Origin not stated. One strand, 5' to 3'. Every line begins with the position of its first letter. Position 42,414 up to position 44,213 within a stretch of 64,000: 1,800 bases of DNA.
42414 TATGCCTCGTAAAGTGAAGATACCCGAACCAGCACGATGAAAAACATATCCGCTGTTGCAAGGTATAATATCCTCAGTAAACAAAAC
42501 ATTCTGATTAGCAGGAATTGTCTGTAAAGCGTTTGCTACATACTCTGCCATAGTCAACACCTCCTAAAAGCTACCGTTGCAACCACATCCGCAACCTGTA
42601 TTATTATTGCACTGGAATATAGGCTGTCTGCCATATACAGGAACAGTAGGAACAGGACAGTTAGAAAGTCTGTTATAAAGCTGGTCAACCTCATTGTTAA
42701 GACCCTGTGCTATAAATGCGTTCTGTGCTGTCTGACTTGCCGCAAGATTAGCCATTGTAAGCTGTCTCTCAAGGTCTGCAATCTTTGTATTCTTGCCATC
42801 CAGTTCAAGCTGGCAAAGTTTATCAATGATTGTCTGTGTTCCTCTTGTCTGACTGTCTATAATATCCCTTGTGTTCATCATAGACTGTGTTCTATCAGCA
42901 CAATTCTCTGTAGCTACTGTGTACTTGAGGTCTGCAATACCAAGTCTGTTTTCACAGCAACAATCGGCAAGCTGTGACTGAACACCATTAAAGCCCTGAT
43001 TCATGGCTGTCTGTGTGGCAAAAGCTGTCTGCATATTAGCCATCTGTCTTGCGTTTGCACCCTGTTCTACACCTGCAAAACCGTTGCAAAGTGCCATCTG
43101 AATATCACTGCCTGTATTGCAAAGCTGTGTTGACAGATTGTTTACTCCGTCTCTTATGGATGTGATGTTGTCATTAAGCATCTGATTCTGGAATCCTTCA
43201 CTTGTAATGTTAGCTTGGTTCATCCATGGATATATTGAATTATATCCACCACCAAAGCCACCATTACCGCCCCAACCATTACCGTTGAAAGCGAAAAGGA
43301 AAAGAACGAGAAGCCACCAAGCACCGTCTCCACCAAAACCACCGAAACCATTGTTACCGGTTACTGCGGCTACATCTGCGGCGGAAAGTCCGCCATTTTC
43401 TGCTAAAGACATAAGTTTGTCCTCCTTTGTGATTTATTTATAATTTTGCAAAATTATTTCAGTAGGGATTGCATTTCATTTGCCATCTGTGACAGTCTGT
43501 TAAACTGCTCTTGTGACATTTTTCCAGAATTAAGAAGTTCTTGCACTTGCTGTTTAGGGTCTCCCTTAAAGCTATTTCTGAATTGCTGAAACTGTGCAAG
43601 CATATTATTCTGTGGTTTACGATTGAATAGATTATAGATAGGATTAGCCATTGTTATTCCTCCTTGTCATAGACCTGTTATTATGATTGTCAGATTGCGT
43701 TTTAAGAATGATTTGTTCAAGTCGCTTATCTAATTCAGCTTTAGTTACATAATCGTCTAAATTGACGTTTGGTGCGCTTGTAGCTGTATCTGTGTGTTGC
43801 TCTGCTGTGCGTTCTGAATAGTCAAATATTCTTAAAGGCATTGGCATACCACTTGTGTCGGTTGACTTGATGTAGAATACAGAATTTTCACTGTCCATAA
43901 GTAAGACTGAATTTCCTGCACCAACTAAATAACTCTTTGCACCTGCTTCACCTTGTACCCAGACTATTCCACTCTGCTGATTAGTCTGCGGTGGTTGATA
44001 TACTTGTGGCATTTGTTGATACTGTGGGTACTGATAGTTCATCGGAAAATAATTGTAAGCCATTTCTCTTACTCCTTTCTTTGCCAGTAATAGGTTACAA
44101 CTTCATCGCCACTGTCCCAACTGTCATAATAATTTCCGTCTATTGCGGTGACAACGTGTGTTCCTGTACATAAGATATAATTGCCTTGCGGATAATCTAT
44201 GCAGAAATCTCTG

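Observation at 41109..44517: Terminator-bounded cassette of low-complexity, Cys-rich, C1q/BclA-like and peptidase-like proteins between the tail and replication modules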

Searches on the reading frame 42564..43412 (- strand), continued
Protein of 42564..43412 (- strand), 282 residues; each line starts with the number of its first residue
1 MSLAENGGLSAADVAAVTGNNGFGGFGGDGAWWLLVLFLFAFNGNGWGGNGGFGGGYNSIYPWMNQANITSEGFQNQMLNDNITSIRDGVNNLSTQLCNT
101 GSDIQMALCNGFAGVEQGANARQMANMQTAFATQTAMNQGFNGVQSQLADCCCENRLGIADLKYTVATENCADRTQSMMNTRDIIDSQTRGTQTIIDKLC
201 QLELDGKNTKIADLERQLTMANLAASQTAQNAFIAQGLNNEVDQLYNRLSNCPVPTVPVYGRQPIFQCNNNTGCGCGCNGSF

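Call 95: search_solved_structures(query=A3, max_evalue=10, show_alignments=2)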
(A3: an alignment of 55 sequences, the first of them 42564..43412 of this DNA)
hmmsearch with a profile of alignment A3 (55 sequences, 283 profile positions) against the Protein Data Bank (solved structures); distinct sequences matched with E-value up to 10: 22.
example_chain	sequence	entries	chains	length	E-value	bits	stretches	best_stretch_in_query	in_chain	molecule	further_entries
8t1i_P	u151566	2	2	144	0.0026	20.3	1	80-137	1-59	Mediator of RNA polymerase II transcription subunit 21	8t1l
7emf_U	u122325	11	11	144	0.0038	19.7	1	80-137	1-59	Mediator of RNA polymerase II transcription subunit 21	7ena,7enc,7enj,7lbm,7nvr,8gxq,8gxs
6w1s_P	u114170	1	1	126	0.0071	18.8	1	82-137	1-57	Mediator of RNA polymerase II transcription subunit 21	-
8qyy_A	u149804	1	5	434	0.011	18.2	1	75-195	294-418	Anti-phage defense ZorAB system ZorA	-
3n4x_A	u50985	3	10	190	0.25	13.7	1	201-255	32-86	Monopolin complex subunit CSM1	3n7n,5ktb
9i5v_m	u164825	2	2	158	0.3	13.5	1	165-230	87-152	Small ribosomal subunit protein uS7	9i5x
3na7_A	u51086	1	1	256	1.2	11.6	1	87-260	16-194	HP0958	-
8i8b_A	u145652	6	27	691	1.2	11.5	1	195-251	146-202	Viral capsid associated protein | Capsid-associated protein VP80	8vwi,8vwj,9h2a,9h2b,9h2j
6v46_B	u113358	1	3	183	1.6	11.1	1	176-224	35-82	Hemagglutinin HA2 chain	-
1nh3_A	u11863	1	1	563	4.6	9.6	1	147-258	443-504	DNA topoisomerase I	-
1a31_A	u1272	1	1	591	5.1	9.5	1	147-258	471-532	PROTEIN (TOPOISOMERASE I)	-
1k4s_A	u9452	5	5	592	5.1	9.5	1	147-258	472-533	DNA topoisomerase I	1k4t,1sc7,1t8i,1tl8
1lpq_A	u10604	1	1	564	5.2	9.4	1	147-258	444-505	DNA topoisomerase I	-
1rrj_A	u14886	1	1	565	5.3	9.4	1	148-258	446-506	DNA topoisomerase I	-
1a35_A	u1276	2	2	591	5.7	9.3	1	147-258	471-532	PROTEIN (DNA TOPOISOMERASE I) | TOPOISOMERASE I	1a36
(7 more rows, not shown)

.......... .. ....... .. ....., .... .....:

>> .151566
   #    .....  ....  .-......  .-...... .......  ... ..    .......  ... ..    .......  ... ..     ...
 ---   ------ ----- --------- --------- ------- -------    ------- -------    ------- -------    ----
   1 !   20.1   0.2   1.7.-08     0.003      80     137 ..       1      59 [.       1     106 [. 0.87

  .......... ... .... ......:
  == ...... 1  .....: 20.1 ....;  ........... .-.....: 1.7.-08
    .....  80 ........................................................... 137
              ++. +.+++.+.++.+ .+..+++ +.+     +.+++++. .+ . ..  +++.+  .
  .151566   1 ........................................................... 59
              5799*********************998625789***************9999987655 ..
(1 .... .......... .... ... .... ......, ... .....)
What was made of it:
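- The g4 profile gives a weak match to the coiled-coil tail of ZorA (E 0.011; call 95).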

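Call 99: get_annotated_region(hit=H28, flank=4000)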
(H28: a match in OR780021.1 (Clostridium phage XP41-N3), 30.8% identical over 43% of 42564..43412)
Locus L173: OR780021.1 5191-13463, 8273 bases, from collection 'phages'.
description: Clostridium phage XP41-N3, complete genome.
organism: Clostridium phage XP41-N3 (NCBI taxid 3093939)
taxonomy: Viruses; Duplodnaviria; Heunggongvirae; Uroviricota; Caudoviricetes
host: Clostridium perfringens; source: sewage; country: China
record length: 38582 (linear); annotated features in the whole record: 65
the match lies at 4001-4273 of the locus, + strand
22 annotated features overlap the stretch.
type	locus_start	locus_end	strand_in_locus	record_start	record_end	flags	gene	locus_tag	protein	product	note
CDS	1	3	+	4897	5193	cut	-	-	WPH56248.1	hypothetical protein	-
CDS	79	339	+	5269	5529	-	-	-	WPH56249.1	hypothetical protein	-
CDS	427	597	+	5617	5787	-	-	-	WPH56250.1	hypothetical protein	-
CDS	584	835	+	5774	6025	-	-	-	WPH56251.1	hypothetical protein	-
CDS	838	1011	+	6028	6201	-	-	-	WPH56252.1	hypothetical protein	-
CDS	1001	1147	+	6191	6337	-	-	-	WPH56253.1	hypothetical protein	-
CDS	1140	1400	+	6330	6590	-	-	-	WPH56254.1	hypothetical protein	-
CDS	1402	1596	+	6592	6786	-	-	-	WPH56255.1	hypothetical protein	-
CDS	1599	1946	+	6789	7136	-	-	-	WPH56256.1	hypothetical protein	-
CDS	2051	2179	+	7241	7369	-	-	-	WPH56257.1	hypothetical protein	-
CDS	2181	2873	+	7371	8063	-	-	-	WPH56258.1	antirepressor protein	-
CDS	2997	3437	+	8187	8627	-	-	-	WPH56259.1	hypothetical protein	-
CDS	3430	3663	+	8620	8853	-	-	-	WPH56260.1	hypothetical protein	-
CDS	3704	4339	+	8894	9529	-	-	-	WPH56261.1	hypothetical protein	-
CDS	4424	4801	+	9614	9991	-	-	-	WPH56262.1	hypothetical protein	-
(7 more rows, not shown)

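Call 104: search_protein_families(library=pfam, proteins=[L173:4424-4801:+, L173:4794-4994:+, L173:4991-5389:+, L173:5382-5909:+, L105:8915-9388:+, L168:6695-7237:+, L173:3704-4339:+, L173:2997-3437:+, L173:3430-3663:+], max_evalue=1)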
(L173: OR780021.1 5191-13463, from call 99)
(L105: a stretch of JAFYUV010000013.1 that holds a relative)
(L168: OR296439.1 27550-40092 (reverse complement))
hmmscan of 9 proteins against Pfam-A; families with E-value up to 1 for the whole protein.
L173:4424-4801:+ (125 aa): 0 families

L173:4794-4994:+ (66 aa): 2 families
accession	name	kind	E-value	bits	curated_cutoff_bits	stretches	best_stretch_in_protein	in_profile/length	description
PF14142.11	YrzO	-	0.15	12.4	27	1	52-65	28-41/46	YrzO-like protein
PF01618.21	MotA_ExbB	-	0.18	12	22.9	1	11-34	58-81/127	MotA/TolQ/ExbB proton channel family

L173:4991-5389:+ (132 aa): 1 family
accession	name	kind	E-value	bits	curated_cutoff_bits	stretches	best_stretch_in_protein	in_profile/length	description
PF08472.16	S6PP_C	-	0.031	14.6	34.4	1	51-98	43-89/133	Sucrose-6-phosphate phosphohydrolase C-terminal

L173:5382-5909:+ (175 aa): 0 families

L105:8915-9388:+ (157 aa): 1 family
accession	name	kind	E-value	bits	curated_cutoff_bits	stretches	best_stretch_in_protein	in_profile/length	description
PF03277.18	Herpes_UL4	-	0.073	13.2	25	1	30-133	72-157/187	Herpesvirus UL4 family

L168:6695-7237:+ (180 aa): 0 families

L173:3704-4339:+ (211 aa): 3 families
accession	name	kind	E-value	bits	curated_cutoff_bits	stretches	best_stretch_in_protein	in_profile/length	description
PF03698.18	UPF0180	-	0.0093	16.6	25.4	1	85-149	12-76/77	Uncharacterised protein family (UPF0180)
PF16125.10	DUF4837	-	0.067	12.6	25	1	125-170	95-141/295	Domain of unknown function (DUF4837)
PF05103.18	DivIVA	-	0.089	13.2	28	1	94-163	52-120/131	DivIVA protein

L173:2997-3437:+ (146 aa): 1 family
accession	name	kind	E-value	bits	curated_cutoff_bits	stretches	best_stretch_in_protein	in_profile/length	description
PF23267.1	ENOX1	-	0.081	13.4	27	0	111-136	10-35/110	ENOX1-like domain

L173:3430-3663:+ (77 aa): 8 families
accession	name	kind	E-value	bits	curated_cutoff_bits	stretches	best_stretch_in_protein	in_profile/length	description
PF05213.18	Corona_NS2A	-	0.011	15.6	23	1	25-70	79-123/267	Coronavirus NS2A protein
PF09312.16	SurA_N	-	0.012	16.2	30.8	1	33-77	57-101/118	SurA N-terminal domain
PF22333.2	Ago_PAZ_arc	-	0.016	16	27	1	26-68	23-65/96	Argonaute, PAZ domain, archaea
PF05698.19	Trigger_C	-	0.025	15.1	22.7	1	45-71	113-139/162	Bacterial trigger factor protein (TF) C-terminus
PF01418.23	HTH_6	-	0.034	14.6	28.3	1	45-76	30-61/77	Helix-turn-helix domain, rpiR family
PF11588.13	DUF3243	-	0.038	14.7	27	1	52-74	16-38/79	Protein of unknown function (DUF3243)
PF07742.17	BTG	-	0.054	13.6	23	1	29-70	49-91/117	BTG family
PF13551.12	HTH_29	-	0.11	13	28.1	1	51-69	14-32/64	Winged helix-turn helix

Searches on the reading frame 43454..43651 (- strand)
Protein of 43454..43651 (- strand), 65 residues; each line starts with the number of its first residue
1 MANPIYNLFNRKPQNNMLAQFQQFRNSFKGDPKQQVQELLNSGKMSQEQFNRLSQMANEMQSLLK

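Call 4: search_protein_families(library=pfam, proteins=[window:43454-43651:-], max_evalue=1)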
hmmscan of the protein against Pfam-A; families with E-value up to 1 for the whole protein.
window:43454-43651:- (65 aa): 2 families
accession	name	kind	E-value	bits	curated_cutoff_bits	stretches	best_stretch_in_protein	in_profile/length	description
PF06791.18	TMP_2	-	0.0072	16.5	30.2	1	20-63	124-166/208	Prophage tail length tape measure protein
PF03965.22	Penicillinase_R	-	0.098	13.5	22.6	1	22-58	78-114/115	Penicillinase repressor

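Call 5: search_protein_families(library=phrogs, proteins=[window:43454-43651:-], max_evalue=0.1)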
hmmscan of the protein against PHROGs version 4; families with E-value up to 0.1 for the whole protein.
window:43454-43651:- (65 aa): 1 family
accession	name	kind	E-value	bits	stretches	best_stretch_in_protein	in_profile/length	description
phrog_22984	-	unknown function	8e-21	75.3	1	1-65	1-66/74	-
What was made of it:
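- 43454..43651 (-): g3: a 65-aa small protein rich in Gln, Asn and Met, read here as helical. phrog_22984 at 8e-21 (call 5).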

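Call 75: search_protein_families(library=padloc, proteins=[window:43454-43651:-], max_evalue=0.1)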
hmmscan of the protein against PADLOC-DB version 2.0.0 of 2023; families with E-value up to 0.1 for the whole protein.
window:43454-43651:- (65 aa): 0 families

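Call 76: search_protein_families(library=ncbifam, proteins=[window:43454-43651:-], max_evalue=0.1)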
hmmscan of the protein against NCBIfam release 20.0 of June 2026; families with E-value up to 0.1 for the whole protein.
window:43454-43651:- (65 aa): 1 family
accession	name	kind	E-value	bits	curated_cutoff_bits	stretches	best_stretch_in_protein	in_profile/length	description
TIGR03396.1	PC_PLC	equivalog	0.081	11.3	580.25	1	14-59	237-279/688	phosphocholine-specific phospholipase C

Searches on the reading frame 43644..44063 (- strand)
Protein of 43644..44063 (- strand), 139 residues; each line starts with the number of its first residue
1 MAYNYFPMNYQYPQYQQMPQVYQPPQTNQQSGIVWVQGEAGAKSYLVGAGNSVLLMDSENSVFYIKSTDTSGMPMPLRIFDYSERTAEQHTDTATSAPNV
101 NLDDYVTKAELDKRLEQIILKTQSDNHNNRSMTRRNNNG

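Call 4: search_protein_families(library=pfam, proteins=[window:43644-44063:-], max_evalue=1)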
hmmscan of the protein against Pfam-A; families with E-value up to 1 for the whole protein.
window:43644-44063:- (139 aa): 1 family
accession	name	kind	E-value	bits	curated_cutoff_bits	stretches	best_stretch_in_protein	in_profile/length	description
PF19914.5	WEF-hand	-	0.19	13.1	27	1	101-134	14-47/81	Wolframin EF-hand domain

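Call 5: search_protein_families(library=phrogs, proteins=[window:43644-44063:-], max_evalue=0.1)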
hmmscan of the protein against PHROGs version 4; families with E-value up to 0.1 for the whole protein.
window:43644-44063:- (139 aa): 2 families
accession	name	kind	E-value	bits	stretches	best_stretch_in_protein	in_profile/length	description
phrog_21718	-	unknown function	1e-28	101.3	1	8-121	32-143/159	-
phrog_5004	-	unknown function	0.034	14.8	1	45-118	24-73/213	-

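Call 58: search_solved_structures(query=A5, max_evalue=10, show_alignments=2)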
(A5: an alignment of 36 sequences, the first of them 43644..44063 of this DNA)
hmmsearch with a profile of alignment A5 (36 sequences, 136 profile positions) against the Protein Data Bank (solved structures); distinct sequences matched with E-value up to 10: 5.
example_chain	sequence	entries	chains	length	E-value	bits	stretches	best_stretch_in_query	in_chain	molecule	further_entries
5fv8_A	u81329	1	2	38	0.59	13.4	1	97-123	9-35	FOSW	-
6h9l_A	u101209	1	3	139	3.3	11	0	96-131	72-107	Uncharacterized protein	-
7wu7_4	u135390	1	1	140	3.7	10.8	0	95-125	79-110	Prefoldin subunit 4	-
6nr8_4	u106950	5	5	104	3.8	10.8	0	95-125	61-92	Prefoldin subunit 4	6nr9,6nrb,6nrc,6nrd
8h9e_J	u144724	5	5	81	7.8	9.8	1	98-129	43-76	ATPase inhibitor, mitochondrial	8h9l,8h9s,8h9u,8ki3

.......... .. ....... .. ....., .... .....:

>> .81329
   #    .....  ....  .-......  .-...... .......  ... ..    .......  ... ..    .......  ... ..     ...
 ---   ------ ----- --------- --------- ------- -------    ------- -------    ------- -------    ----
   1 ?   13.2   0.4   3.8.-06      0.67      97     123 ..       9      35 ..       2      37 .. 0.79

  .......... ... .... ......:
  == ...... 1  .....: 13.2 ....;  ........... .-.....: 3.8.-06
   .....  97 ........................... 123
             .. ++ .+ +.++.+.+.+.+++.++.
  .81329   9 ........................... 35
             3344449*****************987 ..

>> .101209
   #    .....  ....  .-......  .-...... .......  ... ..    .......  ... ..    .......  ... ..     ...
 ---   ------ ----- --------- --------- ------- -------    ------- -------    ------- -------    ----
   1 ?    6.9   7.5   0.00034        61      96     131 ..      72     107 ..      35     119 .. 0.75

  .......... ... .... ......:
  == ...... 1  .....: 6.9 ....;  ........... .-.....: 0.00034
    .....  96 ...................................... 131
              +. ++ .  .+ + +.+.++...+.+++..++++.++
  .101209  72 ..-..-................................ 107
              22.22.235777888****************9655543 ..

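Call 59: search_protein_families(library=pfam, alignment_id=A5, max_evalue=0.01)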
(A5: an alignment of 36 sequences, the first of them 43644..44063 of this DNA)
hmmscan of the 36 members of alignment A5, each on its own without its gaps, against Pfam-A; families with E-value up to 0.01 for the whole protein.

A. member 1, window:43644-44063:- (139 aa): 0 families

B. families by the number of members that match (of 36 scanned): 6 families
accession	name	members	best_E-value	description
PF20570.3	DUF6779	2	0.0015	Domain of unknown function (DUF6779)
PF12932.12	Sec16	1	0.0015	Vesicle coat trafficking protein Sec16 mid-region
PF24484.1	ADAMTSL1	1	0.0031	ADAMTSL1 domain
PF11083.13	Relaxase_C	1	0.0038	C-terminal helical hairpin domain from relaxase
PF14282.11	FlxA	1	0.0078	FlxA-like protein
PF04380.18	BMFP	1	0.0094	Membrane fusogenic activity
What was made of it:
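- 43644..44063 (-): g2: a 139-aa protein with a Y/Q/P-rich disordered N-terminus, a conserved ~60-aa beta-rich core (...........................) and a C-terminal amphipathic helix. No Pfam or PDB match (calls 58, 59).
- Tried and rejected: A Pfam scan of all 36 g2 family members found nothing (call 59).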

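Call 75: search_protein_families(library=padloc, proteins=[window:43644-44063:-], max_evalue=0.1)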
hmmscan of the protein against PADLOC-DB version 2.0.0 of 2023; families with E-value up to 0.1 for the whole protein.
window:43644-44063:- (139 aa): 0 families

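Call 76: search_protein_families(library=ncbifam, proteins=[window:43644-44063:-], max_evalue=0.1)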
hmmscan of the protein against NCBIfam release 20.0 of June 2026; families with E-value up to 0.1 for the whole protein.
window:43644-44063:- (139 aa): 0 families
